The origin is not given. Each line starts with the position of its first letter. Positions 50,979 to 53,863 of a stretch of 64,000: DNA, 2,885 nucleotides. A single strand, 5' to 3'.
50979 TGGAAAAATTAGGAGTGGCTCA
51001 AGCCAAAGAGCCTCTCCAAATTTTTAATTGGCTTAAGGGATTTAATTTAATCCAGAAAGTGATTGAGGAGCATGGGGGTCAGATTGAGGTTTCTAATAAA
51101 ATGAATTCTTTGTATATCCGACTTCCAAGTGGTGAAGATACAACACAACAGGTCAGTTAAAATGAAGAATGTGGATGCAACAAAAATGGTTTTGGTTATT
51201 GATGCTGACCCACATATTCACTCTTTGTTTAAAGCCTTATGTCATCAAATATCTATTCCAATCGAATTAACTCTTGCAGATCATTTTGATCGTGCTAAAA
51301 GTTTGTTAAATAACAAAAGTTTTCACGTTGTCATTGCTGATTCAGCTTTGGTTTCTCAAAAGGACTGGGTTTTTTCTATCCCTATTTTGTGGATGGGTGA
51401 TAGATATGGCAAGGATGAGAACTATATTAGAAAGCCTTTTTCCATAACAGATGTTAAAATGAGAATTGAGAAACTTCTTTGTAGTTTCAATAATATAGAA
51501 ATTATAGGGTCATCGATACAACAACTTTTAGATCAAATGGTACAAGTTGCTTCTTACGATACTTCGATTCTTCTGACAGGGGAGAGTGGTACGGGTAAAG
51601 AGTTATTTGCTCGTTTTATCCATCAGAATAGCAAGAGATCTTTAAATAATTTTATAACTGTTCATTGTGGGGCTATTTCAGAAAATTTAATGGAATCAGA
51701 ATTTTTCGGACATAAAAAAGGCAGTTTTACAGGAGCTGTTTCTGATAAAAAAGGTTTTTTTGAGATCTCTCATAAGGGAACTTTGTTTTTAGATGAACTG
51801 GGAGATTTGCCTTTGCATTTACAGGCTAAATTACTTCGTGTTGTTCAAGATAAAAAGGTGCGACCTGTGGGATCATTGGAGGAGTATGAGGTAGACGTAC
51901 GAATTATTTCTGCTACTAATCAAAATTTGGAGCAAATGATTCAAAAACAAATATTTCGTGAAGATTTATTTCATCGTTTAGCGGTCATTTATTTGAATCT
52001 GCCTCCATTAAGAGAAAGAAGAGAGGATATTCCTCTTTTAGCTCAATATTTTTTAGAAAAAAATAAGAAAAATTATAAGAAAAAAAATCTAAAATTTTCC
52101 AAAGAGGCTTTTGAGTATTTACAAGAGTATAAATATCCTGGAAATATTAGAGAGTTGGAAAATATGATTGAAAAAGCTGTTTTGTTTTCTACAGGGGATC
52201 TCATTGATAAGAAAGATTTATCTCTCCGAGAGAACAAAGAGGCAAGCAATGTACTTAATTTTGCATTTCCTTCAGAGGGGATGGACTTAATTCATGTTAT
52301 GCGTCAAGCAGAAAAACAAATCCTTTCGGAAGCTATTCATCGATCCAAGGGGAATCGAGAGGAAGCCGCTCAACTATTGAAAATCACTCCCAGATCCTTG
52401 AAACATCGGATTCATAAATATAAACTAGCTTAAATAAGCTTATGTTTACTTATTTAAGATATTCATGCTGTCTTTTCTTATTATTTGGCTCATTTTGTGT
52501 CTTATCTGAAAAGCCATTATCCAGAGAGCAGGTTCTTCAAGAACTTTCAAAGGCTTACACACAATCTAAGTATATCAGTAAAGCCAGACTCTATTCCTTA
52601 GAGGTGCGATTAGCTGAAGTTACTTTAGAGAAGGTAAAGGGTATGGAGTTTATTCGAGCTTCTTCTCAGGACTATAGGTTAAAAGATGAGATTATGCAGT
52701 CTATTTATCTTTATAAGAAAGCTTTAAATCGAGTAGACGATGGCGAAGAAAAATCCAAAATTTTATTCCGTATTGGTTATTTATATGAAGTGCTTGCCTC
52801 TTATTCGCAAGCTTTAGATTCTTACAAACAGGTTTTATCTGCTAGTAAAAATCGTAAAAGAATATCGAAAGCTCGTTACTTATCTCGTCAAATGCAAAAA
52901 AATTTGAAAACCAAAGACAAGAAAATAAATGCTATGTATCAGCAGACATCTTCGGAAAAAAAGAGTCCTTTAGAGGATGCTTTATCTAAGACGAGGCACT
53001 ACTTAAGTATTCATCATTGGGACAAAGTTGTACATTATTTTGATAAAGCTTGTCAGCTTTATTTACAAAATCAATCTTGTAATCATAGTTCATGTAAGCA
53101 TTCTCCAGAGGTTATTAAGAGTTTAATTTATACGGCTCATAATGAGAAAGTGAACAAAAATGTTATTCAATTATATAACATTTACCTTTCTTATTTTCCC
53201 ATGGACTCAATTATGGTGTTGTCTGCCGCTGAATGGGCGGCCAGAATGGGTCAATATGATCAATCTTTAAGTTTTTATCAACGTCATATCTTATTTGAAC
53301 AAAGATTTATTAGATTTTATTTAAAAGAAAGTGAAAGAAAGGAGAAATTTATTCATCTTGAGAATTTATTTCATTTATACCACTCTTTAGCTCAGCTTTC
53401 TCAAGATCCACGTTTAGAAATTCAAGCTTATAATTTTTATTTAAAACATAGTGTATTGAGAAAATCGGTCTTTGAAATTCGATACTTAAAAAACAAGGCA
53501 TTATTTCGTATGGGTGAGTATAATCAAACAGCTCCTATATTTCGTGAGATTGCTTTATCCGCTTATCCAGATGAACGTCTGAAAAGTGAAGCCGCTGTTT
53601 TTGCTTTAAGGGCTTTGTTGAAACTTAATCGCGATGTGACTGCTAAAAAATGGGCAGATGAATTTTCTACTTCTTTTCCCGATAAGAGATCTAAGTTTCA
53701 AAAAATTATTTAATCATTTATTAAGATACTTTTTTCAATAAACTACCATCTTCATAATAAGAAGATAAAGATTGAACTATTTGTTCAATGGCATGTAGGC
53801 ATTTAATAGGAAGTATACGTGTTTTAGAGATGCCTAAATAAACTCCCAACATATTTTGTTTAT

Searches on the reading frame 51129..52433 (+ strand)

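Call 6: search_protein_families(library=pfam, proteins=[window:51129-52433:+], max_evalue=0.001)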
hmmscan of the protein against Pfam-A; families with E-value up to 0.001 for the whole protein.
window:51129-52433:+ (434 aa): 7 families
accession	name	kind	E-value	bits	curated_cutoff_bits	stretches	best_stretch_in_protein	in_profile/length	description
PF00158.32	Sigma54_activat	-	4.7e-66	222.1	20.2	1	129-289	7-167/168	Sigma-54 interaction domain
PF25601.1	AAA_lid_14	-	2.9e-25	88.3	27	1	295-367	1-73/87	AAA+ ATPase lid domain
PF14532.12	Sigma54_activ_2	-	2.2e-19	70.5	25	1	128-294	5-138/138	Sigma-54 interaction domain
PF02954.25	HTH_8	-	6.1e-09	35.9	22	1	391-431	2-42/42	Bacterial regulatory protein, Fis family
PF00004.35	AAA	-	1.8e-05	25.7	21.2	1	147-283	1-125/131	ATPase family associated with various cellular activities (AAA)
PF07728.20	AAA_5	-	4.8e-05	23.8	22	0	147-266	2-124/139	AAA domain (dynein-related subfamily)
PF01078.27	Mg_chelatase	-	0.00054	19.8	20.3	0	144-264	22-157/207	Magnesium chelatase, subunit ChlI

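Call 77: search_protein_families(library=ncbifam, proteins=[window:51129-52433:+], max_evalue=0.001)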
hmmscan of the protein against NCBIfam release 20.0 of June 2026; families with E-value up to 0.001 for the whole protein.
window:51129-52433:+ (434 aa): 29 families (the best 25 are shown)
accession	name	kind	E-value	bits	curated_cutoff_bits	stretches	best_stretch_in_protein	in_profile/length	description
NF041552.1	TF_PrdR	equivalog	4.2e-106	355.6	795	1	122-432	266-577/577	sigma-54 dependent transcriptional regulator PrdR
TIGR01817.1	nifA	equivalog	1.3e-100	337.7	528.85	1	124-381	197-455/534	nif-specific transcriptional activator NifA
TIGR02915.1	PEP_resp_reg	equivalog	3.8e-99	332.5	502.6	1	127-433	145-444/445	PEP-CTERM-box response regulator transcription factor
NF003451.0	PRK05022.1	equivalog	8.5e-97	325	476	1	121-427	188-504/512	nitric oxide reductase transcriptional regulator NorR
NF038308.1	RNA_repair_RtcR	equivalog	3e-95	320.1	650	1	120-432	179-517/530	RNA repair transcriptional activator RtcR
NF008469.0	PRK11361.1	equivalog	4.7e-94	315.7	714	1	119-432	139-455/461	acetoacetate metabolism transcriptional regulator AtoC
NF050807.1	TransRegFlbDCaul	equivalog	1.3e-85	287.9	750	1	130-432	127-439/454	sigma-54-dependent transcriptional regulator FlbD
TIGR01818.1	ntrC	equivalog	4.8e-85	286.1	558.6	1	121-429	132-461/463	nitrogen regulation protein NR(I)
NF049963.1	RespRegFlgRCampy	domain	1.9e-83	280.7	750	1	122-433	135-429/429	fla regulon two-component system response regulator FlgR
TIGR02974.1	phageshock_pspF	equivalog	1.5e-81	274.2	443.55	2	129-352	7-231/336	phage shock protein operon transcriptional activator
NF011695.0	PRK15115.1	equivalog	1.6e-81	274.4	763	1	129-416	143-421/445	two-component system response regulator GlrR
NF007689.0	PRK10365.1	equivalog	6.9e-77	259.1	760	1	122-427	138-438/441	sigma-54-dependent response regulator transcription factor ZraR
NF041906.1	V4R_TF_MobR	exception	7.8e-77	259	999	1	129-431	240-544/544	phenol degradation transcriptional regulator MobR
NF011953.0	PRK15424.1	equivalog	1e-74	252.1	703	1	128-430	226-533/538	propionate catabolism operon regulatory protein PrpR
TIGR02329.1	propionate_PrpR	equivalog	8e-74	249.1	499.2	1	125-428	214-524/526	propionate catabolism operon regulatory protein PrpR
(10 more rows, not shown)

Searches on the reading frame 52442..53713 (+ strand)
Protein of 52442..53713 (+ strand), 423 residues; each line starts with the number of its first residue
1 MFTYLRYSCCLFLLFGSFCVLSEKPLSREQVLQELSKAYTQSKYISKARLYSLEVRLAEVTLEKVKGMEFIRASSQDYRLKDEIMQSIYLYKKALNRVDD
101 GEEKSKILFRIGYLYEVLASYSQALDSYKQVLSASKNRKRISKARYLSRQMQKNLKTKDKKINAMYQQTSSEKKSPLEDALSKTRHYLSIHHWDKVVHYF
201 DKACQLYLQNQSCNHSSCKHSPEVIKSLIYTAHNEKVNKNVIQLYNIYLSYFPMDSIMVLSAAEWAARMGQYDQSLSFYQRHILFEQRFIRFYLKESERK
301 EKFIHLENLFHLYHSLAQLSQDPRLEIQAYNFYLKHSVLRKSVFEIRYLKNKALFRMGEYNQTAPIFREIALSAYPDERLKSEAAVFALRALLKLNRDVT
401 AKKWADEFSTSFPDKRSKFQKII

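Call 6: search_protein_families(library=pfam, proteins=[window:52442-53713:+], max_evalue=0.001)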
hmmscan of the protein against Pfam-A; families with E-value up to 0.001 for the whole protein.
window:52442-53713:+ (423 aa): 3 families
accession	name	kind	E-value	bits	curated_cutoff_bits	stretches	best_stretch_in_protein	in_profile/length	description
PF13424.12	TPR_12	-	1.7e-05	25.4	30.1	0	78-136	13-76/77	Tetratricopeptide repeat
PF00515.34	TPR_1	-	8.3e-05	22.7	27.8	0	106-133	2-29/34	Tetratricopeptide repeat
PF13176.12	TPR_7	-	0.0003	21.1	27.9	0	263-283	6-26/36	Tetratricopeptide repeat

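Call 77: search_protein_families(library=ncbifam, proteins=[window:52442-53713:+], max_evalue=0.001)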
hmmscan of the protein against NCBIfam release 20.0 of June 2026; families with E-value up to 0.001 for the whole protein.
window:52442-53713:+ (423 aa): 1 family
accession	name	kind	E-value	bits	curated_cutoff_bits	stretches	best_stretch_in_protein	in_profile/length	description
NF052312.1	T9SS_PorW_SprE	equivalog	0.00034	19.4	250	1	34-203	146-316/716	type IX secretion system periplasmic lipoprotein PorW/SprE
